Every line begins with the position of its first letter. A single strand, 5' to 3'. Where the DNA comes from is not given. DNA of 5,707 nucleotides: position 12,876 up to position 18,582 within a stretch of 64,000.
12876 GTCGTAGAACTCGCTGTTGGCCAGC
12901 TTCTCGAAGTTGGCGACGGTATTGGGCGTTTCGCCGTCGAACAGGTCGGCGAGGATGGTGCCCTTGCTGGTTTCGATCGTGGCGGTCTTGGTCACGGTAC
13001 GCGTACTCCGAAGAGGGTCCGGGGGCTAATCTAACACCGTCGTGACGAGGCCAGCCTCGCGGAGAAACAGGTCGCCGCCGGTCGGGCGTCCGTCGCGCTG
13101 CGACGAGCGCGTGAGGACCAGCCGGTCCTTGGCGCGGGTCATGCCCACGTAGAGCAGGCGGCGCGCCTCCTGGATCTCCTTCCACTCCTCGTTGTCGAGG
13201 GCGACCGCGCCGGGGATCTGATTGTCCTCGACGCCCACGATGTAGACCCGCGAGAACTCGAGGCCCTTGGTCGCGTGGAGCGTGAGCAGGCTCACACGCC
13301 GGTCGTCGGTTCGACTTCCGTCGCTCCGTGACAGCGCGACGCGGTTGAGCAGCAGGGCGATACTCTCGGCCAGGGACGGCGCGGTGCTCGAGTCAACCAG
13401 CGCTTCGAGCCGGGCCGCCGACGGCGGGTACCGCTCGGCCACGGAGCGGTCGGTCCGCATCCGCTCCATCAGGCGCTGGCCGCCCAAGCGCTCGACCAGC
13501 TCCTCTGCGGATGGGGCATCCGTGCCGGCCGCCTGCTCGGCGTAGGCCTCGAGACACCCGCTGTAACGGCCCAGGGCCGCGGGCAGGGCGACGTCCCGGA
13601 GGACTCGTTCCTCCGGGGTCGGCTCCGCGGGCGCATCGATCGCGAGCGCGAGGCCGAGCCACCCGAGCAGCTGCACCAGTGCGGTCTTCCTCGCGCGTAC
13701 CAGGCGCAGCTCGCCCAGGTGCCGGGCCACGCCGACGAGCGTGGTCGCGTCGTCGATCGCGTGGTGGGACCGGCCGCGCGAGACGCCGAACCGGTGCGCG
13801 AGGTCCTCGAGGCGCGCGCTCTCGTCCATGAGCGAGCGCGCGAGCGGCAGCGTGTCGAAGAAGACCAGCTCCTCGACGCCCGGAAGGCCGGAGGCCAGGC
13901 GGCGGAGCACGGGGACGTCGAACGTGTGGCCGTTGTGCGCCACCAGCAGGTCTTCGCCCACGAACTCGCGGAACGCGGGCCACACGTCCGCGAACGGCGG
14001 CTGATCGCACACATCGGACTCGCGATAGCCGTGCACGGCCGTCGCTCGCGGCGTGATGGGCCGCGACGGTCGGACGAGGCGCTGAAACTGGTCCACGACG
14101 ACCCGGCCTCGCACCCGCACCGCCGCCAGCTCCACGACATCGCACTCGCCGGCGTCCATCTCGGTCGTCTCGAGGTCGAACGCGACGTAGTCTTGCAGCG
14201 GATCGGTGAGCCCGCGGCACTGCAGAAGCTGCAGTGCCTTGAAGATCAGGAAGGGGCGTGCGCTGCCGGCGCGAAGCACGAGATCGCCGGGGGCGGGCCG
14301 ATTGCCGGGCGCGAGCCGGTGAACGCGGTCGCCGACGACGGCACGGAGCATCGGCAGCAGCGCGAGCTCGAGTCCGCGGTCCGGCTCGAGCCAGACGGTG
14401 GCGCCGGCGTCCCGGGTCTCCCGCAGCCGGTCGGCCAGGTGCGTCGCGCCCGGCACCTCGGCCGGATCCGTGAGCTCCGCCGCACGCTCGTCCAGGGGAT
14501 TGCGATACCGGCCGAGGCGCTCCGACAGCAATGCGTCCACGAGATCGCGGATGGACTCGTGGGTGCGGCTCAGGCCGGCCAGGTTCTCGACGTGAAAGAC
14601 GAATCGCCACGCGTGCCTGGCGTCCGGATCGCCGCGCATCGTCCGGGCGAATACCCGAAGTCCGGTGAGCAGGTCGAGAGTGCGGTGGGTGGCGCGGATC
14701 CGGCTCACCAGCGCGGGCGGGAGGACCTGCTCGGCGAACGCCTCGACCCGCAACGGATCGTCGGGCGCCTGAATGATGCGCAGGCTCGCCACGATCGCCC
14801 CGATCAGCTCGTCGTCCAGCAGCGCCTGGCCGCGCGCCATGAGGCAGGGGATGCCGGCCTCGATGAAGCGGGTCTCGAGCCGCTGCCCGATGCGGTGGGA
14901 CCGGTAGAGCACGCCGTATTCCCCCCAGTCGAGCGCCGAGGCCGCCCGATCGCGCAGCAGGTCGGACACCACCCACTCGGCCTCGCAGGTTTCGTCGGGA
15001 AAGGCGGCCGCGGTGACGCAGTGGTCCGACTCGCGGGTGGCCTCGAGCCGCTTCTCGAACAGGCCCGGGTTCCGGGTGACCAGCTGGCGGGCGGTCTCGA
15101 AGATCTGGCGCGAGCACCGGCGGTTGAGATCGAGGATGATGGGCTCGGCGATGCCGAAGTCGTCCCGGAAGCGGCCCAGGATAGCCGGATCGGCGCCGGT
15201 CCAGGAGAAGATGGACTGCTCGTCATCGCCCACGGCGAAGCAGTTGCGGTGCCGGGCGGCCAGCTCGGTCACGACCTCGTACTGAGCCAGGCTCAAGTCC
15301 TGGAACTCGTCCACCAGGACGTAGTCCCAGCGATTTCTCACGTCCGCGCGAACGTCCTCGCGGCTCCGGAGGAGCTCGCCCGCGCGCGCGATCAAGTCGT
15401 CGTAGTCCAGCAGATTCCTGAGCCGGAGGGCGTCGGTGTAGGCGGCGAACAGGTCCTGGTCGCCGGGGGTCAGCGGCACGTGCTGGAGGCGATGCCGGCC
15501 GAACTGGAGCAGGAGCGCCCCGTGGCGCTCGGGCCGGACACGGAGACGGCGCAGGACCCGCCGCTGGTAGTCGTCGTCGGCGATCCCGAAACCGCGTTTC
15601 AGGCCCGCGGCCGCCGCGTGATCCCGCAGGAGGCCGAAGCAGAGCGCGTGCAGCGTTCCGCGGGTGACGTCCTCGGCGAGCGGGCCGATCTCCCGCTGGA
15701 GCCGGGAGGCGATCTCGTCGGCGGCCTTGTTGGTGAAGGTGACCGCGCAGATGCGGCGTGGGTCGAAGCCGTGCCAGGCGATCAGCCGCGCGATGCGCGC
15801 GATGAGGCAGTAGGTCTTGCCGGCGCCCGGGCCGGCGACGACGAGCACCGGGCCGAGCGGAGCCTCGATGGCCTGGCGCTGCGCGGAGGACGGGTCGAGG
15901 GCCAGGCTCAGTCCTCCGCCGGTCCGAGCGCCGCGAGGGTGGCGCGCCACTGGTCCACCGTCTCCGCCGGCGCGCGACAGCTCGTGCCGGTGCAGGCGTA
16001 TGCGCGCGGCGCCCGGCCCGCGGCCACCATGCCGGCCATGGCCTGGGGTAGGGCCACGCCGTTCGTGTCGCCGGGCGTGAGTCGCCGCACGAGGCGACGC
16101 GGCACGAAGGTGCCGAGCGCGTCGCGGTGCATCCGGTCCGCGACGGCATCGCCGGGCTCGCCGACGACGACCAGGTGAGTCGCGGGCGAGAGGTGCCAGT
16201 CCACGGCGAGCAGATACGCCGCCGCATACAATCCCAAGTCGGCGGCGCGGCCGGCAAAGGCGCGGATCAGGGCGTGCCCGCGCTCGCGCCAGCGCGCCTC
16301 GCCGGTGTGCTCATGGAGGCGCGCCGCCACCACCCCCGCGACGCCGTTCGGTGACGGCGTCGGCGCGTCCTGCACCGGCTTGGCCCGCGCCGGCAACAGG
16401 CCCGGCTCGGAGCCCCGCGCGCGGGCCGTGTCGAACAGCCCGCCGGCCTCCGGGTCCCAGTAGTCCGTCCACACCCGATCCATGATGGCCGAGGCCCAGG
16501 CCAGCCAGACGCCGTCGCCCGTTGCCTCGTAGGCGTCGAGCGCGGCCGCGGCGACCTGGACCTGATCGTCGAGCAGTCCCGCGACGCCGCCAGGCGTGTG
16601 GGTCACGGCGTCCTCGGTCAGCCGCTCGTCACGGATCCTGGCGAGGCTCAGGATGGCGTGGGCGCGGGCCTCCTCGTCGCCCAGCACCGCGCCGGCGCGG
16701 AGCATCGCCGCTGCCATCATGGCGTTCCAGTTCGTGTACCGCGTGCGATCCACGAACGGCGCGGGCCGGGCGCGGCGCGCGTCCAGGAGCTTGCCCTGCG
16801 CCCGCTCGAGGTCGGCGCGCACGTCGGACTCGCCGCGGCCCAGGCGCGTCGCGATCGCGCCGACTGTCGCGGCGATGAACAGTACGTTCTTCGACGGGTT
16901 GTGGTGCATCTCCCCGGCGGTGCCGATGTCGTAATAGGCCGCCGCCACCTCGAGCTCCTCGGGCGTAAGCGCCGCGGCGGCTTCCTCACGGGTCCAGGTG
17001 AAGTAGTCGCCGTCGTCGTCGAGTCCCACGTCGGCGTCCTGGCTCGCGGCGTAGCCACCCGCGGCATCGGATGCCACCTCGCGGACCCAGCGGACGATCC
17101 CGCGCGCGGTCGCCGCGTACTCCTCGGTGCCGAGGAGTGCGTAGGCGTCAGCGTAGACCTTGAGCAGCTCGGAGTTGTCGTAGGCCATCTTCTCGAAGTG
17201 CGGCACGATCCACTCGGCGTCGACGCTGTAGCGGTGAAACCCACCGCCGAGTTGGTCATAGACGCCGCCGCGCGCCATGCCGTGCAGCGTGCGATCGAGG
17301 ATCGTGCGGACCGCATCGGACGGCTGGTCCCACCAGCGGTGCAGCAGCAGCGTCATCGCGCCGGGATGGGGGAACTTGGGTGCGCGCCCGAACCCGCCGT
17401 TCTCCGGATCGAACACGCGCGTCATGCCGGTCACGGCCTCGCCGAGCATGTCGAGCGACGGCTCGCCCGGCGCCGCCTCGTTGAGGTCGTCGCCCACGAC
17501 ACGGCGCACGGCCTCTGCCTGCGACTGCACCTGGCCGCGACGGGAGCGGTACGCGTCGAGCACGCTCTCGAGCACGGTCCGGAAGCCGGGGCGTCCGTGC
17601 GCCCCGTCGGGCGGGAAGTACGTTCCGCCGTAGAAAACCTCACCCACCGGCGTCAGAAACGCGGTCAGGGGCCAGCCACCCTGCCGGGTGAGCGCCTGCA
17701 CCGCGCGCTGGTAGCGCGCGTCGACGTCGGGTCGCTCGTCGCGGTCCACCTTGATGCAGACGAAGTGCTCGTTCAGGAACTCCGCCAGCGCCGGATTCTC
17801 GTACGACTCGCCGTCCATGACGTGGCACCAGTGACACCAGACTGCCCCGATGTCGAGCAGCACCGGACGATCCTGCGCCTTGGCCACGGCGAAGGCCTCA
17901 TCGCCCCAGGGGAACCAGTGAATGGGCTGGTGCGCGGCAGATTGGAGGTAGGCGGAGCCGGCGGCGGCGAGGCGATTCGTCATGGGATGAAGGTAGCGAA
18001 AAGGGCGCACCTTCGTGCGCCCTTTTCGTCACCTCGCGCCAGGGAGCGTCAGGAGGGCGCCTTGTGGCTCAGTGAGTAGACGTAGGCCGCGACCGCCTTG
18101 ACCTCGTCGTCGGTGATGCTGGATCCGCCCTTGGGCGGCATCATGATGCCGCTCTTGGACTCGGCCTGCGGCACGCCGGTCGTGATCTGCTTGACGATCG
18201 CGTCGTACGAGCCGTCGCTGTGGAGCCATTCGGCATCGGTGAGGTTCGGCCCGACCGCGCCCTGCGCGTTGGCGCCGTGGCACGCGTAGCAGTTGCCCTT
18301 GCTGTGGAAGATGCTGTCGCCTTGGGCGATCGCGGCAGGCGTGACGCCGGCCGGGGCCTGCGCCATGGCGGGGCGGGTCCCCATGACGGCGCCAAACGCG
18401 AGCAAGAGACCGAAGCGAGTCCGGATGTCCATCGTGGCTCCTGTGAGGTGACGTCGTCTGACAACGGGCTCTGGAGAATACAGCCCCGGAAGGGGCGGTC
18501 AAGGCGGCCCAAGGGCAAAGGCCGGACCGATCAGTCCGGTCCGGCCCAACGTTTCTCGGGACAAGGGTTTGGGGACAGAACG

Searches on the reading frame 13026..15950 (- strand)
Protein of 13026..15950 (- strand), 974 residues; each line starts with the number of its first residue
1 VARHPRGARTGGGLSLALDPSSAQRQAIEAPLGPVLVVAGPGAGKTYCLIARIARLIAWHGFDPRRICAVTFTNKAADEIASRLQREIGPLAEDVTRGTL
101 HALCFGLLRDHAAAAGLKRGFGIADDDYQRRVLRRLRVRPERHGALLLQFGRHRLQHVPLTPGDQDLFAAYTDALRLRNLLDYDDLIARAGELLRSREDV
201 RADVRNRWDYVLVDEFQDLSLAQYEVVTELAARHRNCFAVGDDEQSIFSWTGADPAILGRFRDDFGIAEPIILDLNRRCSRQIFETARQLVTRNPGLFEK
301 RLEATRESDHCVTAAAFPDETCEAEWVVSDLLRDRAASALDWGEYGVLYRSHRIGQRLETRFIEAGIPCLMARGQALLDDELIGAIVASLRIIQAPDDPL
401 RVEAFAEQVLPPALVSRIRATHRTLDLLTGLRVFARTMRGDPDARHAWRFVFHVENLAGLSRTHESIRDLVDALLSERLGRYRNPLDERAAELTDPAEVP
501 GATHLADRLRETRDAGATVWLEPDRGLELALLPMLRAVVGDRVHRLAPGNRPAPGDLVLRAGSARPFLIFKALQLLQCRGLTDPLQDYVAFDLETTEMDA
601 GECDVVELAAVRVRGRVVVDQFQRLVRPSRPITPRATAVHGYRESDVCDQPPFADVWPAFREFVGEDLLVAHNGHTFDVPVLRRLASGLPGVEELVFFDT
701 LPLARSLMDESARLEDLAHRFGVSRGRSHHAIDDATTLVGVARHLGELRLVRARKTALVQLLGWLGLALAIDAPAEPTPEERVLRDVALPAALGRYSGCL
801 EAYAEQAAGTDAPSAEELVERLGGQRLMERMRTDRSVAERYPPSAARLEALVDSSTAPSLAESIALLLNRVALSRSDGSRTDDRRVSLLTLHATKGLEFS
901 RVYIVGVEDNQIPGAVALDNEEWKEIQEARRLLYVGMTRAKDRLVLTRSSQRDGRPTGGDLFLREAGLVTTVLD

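Call 55: search_protein_families(library=pfam, proteins=[window:13026-15950:-], max_evalue=0.001)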
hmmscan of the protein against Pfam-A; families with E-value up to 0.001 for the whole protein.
window:13026-15950:- (974 aa): 9 families
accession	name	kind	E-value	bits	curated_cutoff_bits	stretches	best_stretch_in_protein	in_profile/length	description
PF00580.27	UvrD-helicase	-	9.2e-63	212.9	23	1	23-265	4-270/271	UvrD/REP helicase N-terminal domain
PF13361.12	UvrD_C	-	9e-33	114.6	25.6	2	853-950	253-349/350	UvrD-like helicase C-terminal domain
PF00929.31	RNase_T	-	3.1e-26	93.3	24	1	589-740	1-162/164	Exonuclease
PF13245.12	AAA_19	-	5.4e-20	72.4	25.1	1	24-248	1-131/134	AAA domain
PF13538.12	UvrD_C_2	-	2.9e-08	33.9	27.4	1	888-946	4-51/52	UvrD-like helicase C-terminal domain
PF13604.12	AAA_30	-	2.6e-06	27.7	27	0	23-84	5-66/191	AAA domain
PF01443.25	Viral_helicase1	-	0.00019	21.7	21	0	870-946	168-226/228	Viral superfamily 1 RNA helicase core domain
PF13482.12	RNase_H_2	-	0.00034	21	22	0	662-726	54-118/165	RNase_H superfamily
PF16473.11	Rv2179c-like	-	0.00086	19.5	27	0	589-741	3-172/177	3'-5' exoribonuclease Rv2179c-like domain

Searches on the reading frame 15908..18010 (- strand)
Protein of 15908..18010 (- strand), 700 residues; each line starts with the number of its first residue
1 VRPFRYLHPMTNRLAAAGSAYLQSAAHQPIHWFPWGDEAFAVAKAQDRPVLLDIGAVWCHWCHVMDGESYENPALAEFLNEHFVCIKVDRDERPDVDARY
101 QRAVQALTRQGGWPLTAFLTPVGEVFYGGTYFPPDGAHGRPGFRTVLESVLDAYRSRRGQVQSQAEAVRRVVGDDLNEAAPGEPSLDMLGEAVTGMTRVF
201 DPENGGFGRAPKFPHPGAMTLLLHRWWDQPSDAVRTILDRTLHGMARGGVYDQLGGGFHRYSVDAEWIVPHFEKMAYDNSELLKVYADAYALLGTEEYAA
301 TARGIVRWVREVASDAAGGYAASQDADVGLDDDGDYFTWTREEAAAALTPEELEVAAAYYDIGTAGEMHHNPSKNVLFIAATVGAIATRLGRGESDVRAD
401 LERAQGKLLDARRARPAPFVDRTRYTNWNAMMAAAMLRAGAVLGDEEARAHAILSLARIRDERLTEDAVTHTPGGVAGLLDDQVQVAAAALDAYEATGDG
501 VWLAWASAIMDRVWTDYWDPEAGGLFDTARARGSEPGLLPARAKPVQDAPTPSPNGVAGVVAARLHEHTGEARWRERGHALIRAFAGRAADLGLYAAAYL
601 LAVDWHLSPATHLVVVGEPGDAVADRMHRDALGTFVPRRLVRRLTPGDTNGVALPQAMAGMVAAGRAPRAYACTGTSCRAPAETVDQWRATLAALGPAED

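Call 55: search_protein_families(library=pfam, proteins=[window:15908-18010:-], max_evalue=0.001)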
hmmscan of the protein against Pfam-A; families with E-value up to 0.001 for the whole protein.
window:15908-18010:- (700 aa): 3 families
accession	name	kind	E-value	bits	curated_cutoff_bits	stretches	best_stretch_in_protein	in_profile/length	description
PF03190.21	Thioredox_DsbH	-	2.4e-67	226.4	27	1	11-170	1-160/163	Protein of unknown function, DUF255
PF13899.12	Thioredoxin_7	-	3.6e-13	49.9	27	1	32-121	2-83/83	Thioredoxin-like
PF03663.20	Glyco_hydro_76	-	1.9e-05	24.8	25.9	1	431-526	40-138/366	Glycosyl hydrolase family 76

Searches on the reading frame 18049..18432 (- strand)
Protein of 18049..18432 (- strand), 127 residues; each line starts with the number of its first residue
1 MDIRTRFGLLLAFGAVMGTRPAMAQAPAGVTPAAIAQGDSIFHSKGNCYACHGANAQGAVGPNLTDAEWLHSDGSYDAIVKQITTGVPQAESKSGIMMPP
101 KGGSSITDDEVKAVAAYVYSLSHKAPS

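Call 55: search_protein_families(library=pfam, proteins=[window:18049-18432:-], max_evalue=0.001)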
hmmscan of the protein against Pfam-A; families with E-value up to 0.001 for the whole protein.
window:18049-18432:- (127 aa): 2 families
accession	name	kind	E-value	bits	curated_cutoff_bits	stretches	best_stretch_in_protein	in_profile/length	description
PF13442.11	Cytochrome_CBB3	-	2e-13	50.9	27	1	33-118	1-68/68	Cytochrome C oxidase, cbb3-type, subunit III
PF00034.26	Cytochrom_C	-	5.8e-12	47.2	21.3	1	36-121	2-89/90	Cytochrome c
